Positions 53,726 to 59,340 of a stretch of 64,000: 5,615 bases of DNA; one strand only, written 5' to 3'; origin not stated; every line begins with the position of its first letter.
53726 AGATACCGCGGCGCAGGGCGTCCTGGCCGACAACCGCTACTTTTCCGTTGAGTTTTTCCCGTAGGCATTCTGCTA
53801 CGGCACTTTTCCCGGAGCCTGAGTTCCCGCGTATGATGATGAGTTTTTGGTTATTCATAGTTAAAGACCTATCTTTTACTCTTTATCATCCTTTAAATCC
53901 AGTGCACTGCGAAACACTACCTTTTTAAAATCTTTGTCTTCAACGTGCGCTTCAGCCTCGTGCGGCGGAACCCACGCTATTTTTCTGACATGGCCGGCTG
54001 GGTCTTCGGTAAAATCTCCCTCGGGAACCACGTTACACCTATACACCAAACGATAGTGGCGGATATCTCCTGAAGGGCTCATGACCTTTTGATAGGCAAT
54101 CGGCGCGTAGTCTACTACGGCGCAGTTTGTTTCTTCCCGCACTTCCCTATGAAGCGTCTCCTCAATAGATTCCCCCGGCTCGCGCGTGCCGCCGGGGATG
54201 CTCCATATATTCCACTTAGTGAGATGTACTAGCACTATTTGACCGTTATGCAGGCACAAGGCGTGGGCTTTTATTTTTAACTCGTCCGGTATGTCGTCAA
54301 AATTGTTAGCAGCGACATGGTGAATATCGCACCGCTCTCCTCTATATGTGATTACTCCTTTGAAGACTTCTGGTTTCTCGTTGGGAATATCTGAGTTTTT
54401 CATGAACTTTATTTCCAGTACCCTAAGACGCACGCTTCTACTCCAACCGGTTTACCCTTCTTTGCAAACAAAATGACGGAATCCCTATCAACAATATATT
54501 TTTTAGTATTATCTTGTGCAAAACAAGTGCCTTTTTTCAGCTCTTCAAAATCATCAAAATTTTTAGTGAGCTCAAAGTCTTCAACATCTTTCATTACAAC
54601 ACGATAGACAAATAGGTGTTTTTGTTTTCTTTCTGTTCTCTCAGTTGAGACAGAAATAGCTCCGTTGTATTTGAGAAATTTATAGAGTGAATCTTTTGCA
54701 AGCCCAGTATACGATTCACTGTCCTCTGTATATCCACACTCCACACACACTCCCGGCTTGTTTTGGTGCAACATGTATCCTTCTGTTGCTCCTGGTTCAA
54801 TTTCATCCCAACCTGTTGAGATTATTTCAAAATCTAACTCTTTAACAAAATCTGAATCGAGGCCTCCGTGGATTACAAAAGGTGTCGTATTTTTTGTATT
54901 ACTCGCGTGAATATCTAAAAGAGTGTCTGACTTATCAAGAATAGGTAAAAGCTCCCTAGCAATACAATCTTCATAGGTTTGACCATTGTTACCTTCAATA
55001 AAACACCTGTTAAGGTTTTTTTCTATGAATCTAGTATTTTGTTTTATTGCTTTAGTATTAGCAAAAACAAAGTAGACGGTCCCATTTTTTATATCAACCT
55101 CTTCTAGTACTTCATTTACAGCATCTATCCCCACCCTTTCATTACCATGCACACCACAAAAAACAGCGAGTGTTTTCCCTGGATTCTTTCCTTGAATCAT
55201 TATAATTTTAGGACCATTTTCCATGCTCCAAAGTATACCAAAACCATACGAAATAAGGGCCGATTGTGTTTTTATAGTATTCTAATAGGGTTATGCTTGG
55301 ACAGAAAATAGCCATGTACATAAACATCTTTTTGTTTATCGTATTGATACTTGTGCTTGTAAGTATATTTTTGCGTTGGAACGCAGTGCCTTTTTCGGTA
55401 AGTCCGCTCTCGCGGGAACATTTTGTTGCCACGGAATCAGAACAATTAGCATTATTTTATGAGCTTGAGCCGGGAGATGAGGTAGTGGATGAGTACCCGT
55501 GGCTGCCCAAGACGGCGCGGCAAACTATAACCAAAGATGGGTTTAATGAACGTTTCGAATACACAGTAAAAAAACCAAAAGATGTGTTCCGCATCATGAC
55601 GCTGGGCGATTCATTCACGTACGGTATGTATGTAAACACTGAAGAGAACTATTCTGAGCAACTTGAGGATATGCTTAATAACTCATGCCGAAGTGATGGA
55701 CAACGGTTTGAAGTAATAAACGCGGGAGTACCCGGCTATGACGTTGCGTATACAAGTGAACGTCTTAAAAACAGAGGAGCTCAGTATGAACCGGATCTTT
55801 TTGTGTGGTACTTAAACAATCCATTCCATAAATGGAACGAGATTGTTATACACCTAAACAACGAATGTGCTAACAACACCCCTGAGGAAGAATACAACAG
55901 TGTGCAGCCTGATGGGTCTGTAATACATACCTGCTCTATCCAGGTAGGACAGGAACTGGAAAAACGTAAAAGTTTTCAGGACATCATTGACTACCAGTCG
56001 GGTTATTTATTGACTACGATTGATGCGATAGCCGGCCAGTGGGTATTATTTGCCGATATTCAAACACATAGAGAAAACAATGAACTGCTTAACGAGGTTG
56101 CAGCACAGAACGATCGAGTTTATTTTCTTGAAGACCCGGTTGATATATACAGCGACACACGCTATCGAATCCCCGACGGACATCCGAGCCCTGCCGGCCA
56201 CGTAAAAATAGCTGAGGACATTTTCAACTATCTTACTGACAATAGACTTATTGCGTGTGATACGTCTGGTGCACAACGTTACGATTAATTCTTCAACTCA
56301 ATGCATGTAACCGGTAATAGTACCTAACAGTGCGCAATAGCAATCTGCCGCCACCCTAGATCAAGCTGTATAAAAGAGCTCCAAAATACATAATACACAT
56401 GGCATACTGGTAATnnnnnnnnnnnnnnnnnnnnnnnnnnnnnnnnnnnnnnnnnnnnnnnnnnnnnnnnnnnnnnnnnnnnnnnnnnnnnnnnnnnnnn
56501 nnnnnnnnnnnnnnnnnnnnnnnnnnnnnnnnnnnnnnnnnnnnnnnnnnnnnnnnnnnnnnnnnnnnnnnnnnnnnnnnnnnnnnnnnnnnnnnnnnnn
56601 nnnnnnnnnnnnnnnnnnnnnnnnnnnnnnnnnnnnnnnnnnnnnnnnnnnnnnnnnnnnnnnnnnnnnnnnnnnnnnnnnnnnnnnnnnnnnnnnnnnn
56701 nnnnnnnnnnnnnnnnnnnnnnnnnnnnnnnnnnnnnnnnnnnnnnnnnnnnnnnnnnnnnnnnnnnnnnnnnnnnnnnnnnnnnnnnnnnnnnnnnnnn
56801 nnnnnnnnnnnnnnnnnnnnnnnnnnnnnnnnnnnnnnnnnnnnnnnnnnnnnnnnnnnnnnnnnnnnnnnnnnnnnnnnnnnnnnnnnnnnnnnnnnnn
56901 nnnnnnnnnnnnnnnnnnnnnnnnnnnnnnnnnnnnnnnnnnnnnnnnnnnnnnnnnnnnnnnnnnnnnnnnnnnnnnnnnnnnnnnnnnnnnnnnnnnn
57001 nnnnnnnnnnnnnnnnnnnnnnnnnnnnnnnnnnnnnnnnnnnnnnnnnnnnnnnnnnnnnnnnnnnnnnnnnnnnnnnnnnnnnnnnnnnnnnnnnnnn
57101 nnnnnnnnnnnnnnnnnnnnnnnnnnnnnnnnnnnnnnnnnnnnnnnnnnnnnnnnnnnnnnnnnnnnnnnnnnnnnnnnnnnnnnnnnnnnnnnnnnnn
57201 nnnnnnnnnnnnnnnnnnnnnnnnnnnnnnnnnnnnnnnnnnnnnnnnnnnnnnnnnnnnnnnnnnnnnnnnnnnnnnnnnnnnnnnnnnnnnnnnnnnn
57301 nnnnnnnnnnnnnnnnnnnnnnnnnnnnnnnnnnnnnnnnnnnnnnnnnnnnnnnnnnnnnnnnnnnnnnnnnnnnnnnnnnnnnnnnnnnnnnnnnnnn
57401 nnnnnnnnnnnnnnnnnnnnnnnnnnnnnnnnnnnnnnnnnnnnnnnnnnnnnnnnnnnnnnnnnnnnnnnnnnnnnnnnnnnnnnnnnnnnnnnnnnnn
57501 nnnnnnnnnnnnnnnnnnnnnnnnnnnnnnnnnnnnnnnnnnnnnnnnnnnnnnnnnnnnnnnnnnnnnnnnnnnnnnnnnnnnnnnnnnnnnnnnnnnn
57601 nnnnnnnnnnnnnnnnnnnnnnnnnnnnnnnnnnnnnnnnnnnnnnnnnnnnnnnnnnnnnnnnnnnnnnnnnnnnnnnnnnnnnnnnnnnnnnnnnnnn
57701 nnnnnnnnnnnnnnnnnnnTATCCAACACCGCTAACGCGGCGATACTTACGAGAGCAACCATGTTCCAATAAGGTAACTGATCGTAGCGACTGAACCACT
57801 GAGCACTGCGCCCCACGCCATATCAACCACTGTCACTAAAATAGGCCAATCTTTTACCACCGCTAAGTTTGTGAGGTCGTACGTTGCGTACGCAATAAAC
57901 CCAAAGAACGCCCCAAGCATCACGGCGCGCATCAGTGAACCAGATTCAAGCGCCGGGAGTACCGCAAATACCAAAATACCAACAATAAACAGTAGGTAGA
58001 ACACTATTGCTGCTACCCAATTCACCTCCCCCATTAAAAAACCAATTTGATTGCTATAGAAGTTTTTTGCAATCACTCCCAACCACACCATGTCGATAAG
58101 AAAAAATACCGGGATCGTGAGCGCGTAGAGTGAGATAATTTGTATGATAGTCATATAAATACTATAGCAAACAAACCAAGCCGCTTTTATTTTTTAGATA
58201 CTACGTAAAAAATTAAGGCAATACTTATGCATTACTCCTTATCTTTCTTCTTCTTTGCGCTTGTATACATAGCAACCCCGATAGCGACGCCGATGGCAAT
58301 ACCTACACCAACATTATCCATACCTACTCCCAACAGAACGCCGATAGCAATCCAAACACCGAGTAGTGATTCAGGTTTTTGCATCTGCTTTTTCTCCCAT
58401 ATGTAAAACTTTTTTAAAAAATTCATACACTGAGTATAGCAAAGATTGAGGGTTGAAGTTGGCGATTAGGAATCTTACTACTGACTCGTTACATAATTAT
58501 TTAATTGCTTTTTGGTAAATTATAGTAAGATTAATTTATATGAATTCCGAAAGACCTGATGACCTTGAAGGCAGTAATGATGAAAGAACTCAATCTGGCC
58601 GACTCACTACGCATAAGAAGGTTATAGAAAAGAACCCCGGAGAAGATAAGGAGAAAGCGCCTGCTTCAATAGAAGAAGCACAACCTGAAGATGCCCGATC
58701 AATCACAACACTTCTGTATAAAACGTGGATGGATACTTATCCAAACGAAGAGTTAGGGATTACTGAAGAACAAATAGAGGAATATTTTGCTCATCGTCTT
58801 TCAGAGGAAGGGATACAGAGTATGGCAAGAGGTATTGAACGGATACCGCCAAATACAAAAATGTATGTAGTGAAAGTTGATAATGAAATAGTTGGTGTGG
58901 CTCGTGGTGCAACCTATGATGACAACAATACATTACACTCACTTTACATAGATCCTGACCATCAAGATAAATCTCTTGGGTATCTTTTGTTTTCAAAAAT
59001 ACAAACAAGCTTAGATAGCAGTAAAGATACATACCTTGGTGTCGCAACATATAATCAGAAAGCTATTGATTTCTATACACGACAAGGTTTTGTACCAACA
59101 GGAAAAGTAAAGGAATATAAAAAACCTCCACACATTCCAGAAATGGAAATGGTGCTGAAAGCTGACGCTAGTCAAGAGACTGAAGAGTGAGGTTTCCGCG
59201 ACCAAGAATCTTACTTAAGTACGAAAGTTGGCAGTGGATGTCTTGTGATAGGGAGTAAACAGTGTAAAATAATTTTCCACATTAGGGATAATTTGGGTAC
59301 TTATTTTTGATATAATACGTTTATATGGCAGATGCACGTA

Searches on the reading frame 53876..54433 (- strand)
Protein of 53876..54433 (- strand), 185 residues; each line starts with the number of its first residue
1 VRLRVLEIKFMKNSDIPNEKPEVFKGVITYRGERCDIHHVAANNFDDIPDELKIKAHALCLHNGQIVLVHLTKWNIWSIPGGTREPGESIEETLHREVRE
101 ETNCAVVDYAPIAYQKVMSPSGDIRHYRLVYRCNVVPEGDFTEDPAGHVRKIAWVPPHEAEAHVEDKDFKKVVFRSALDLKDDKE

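Call 42: search_protein_families(library=pfam, proteins=[window:53876-54433:-], max_evalue=0.00001)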
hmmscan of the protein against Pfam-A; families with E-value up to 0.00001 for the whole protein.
window:53876-54433:- (185 aa): 1 family
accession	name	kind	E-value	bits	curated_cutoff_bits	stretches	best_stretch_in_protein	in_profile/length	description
PF00293.34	NUDIX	-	8.7e-17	61.8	21.1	1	61-166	10-124/134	NUDIX domain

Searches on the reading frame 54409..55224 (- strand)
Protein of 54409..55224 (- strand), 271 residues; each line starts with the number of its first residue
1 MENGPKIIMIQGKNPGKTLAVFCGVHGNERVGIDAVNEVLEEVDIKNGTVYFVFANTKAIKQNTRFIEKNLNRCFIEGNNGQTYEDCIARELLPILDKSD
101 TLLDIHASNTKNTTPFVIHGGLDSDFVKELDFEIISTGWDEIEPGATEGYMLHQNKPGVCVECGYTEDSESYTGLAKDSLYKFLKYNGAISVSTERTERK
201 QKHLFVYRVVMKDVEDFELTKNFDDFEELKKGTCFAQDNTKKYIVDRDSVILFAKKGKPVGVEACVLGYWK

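Call 43: search_protein_families(library=pfam, proteins=[window:54409-55224:-], max_evalue=0.00001)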
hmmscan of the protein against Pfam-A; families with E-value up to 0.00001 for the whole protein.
window:54409-55224:- (271 aa): 1 family
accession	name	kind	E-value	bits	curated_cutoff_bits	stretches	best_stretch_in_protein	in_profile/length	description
PF24827.1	AstE_AspA_cat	-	3.9e-19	69.4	25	1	15-166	1-170/192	Succinylglutamate desuccinylase/Aspartoacylase catalytic domain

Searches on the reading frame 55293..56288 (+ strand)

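Call 43: search_protein_families(library=pfam, proteins=[window:55293-56288:+], max_evalue=0.00001)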
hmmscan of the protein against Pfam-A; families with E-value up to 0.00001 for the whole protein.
window:55293-56288:+ (331 aa): 1 family
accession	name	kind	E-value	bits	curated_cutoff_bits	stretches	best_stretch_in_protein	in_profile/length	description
PF13472.12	Lipase_GDSL_2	-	1.3e-08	36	32.9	1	104-303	2-176/178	GDSL-like Lipase/Acylhydrolase family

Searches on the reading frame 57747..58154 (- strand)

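Call 43: search_protein_families(library=pfam, proteins=[window:57747-58154:-], max_evalue=0.00001)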
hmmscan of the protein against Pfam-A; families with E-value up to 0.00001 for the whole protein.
window:57747-58154:- (135 aa): 1 family
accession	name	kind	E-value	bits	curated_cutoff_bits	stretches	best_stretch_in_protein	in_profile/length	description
PF09945.14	DUF2177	-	1.1e-45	155.1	26.9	1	7-128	2-124/124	Predicted membrane protein (DUF2177)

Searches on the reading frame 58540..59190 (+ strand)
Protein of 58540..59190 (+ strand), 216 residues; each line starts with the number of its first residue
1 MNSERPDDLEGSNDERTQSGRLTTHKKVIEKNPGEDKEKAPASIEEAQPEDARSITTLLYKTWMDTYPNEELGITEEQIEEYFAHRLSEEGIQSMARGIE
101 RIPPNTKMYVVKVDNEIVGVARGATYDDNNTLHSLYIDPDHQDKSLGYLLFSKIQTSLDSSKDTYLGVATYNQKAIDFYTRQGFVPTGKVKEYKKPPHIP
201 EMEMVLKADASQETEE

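Call 43: search_protein_families(library=pfam, proteins=[window:58540-59190:+], max_evalue=0.00001)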
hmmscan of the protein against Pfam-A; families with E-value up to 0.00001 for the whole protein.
window:58540-59190:+ (216 aa): 3 families
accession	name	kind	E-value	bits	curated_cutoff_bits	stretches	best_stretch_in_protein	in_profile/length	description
PF13673.13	Acetyltransf_10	-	6.8e-14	52.4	23.6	1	74-204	5-126/128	Acetyltransferase (GNAT) domain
PF00583.31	Acetyltransf_1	-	1.1e-12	48.7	20.7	1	91-184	21-116/116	Acetyltransferase (GNAT) family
PF13508.13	Acetyltransf_7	-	1.5e-11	45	27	1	105-185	2-83/84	Acetyltransferase (GNAT) domain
